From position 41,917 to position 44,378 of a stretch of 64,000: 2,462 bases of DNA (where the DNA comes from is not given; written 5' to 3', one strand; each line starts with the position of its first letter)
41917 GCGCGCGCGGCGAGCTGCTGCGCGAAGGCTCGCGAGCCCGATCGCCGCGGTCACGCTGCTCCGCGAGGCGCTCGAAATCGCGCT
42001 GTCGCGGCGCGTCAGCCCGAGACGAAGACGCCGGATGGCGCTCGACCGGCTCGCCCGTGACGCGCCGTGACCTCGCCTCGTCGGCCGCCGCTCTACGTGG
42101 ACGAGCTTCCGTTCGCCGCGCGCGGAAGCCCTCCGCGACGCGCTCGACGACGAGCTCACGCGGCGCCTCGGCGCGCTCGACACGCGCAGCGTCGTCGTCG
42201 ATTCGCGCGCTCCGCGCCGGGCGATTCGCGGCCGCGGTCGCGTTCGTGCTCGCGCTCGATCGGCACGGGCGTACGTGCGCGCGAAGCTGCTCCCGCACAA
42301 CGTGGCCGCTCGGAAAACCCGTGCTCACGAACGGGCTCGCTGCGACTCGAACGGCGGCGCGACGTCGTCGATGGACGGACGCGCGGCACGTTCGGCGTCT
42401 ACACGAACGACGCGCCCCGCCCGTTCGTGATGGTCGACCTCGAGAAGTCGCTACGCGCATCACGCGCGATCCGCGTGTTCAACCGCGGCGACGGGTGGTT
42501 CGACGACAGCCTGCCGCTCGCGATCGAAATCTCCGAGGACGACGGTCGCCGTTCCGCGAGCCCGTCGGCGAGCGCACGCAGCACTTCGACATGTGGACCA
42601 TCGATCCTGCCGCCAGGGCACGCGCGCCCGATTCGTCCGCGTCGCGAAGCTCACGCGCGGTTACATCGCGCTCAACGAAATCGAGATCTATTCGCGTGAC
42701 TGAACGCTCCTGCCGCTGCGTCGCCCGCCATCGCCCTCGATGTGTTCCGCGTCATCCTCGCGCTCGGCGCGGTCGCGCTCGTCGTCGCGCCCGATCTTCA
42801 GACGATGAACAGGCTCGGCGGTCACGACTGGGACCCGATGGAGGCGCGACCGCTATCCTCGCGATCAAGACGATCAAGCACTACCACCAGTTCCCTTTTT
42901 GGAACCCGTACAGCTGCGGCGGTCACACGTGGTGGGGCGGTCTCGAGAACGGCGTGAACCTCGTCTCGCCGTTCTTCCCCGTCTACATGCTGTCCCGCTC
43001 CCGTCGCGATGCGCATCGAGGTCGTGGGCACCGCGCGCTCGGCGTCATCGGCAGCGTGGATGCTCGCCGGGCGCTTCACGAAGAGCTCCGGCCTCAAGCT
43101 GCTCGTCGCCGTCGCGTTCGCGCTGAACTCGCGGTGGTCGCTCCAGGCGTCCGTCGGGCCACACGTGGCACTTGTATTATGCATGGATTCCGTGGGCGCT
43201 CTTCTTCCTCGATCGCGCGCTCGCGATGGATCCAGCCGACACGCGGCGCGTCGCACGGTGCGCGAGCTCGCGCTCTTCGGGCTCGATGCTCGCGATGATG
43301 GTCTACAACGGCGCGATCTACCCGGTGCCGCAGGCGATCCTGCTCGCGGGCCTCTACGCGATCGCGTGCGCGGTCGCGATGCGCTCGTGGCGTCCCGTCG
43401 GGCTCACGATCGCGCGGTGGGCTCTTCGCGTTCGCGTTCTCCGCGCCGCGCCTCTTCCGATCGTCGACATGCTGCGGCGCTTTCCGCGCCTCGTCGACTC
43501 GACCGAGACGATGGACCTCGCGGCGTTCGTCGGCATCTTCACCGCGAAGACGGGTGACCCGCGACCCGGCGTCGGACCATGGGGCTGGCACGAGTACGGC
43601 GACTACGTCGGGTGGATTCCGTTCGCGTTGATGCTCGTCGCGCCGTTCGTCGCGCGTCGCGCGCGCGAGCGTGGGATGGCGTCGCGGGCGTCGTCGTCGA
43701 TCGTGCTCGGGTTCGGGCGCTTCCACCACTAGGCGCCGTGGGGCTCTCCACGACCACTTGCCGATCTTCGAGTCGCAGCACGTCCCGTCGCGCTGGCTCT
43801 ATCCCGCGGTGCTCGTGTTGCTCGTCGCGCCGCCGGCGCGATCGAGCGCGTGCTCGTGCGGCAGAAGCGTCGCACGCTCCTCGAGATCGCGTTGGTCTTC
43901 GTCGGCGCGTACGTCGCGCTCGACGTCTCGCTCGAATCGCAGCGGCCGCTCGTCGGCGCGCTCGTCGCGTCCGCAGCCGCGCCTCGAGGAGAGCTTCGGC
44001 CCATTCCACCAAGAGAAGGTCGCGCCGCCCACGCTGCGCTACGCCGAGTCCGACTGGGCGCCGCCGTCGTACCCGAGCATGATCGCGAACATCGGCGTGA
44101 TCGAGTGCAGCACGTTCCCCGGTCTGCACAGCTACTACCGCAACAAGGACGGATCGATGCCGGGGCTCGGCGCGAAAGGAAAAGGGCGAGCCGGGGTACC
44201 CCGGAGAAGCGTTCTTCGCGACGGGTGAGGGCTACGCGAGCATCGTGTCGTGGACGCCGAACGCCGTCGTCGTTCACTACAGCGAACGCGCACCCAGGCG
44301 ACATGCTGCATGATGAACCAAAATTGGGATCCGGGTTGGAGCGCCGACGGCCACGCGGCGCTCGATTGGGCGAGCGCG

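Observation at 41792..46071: Hotspot of reading-frame decay: discoidin-domain gene and YfhO-like gene shattered into more than 10 fragments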

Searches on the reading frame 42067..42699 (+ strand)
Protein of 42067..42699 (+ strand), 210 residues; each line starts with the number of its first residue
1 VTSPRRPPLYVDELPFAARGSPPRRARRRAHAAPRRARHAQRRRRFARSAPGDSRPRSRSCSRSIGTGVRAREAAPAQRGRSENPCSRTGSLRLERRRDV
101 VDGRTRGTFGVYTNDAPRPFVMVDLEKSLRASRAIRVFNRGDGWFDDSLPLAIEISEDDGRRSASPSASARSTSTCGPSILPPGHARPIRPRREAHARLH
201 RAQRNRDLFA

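Call 6: search_protein_families(library=pfam, max_evalue=0.1, proteins=[window:42067-42699:+])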
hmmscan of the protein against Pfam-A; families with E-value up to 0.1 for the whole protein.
window:42067-42699:+ (210 aa): 0 families

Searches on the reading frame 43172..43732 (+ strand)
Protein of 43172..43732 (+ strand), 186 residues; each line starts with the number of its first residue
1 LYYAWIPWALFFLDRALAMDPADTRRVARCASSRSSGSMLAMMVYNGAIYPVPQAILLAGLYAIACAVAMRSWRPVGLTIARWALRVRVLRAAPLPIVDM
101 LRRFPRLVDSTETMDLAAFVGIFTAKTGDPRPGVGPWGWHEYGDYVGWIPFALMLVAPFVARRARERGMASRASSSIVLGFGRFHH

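Call 6: search_protein_families(library=pfam, max_evalue=0.1, proteins=[window:43172-43732:+])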
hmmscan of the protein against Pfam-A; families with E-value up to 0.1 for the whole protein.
window:43172-43732:+ (186 aa): 0 families

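Call 39: search_protein_families(library=pfam, max_evalue=0.01, proteins=[L028:7334-8620:-])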
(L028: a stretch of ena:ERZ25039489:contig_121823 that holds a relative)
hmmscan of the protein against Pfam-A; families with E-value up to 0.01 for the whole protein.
L028:7334-8620:- (428 aa): 0 families

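Call 40: search_protein_families(library=ncbifam, max_evalue=0.01, proteins=[L028:7334-8620:-])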
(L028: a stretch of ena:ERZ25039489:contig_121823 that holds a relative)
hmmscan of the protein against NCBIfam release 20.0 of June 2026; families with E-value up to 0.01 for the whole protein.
L028:7334-8620:- (428 aa): 0 families

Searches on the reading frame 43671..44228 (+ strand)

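Call 6: search_protein_families(library=pfam, max_evalue=0.1, proteins=[window:43671-44228:+])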
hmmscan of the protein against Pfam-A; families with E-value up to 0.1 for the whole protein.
window:43671-44228:+ (185 aa): 1 family
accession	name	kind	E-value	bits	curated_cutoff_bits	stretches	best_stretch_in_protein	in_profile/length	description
PF15705.11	TMEM132_N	-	0.098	13.3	27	0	100-122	40-62/63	TMEM132 N-terminal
